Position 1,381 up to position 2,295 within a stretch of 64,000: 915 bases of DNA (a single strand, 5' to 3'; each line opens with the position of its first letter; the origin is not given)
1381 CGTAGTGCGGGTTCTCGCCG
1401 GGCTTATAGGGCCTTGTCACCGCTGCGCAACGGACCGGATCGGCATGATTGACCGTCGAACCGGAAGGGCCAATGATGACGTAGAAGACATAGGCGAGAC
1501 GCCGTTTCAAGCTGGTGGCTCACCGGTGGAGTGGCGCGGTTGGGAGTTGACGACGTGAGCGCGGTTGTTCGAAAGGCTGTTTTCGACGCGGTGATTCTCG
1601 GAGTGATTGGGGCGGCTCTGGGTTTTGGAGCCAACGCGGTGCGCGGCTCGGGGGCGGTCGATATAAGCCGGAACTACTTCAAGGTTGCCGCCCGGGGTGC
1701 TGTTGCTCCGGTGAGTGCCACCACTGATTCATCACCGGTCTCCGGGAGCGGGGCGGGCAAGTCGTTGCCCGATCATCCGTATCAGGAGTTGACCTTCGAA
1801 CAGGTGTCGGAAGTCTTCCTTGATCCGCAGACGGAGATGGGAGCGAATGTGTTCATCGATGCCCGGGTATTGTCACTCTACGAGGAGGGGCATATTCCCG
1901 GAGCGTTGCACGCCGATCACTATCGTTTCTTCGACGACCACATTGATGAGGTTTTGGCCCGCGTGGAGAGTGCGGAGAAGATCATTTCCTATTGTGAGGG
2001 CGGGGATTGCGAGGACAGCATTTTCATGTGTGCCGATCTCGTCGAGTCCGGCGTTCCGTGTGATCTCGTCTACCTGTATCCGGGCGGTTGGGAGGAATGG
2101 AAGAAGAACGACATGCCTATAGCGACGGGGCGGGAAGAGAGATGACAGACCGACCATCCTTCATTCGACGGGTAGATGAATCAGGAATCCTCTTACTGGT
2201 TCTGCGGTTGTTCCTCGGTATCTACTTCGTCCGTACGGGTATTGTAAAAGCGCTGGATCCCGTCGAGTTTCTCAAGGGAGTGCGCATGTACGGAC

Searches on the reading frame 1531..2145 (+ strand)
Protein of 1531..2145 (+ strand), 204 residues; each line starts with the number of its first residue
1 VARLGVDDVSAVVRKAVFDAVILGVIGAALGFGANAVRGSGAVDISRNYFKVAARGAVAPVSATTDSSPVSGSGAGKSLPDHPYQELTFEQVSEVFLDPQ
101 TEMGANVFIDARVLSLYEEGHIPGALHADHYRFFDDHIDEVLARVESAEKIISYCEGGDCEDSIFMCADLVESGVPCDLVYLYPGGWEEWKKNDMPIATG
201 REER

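Call 45: search_protein_families(library=pfam, proteins=[window:1531-2145:+], max_evalue=0.0001)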
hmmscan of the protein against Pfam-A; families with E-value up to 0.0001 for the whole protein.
window:1531-2145:+ (204 aa): 1 family
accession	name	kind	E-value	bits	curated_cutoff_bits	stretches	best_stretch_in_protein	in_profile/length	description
PF00581.25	Rhodanese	-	4.6e-13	49.9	22.2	1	104-192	12-101/102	Rhodanese-like domain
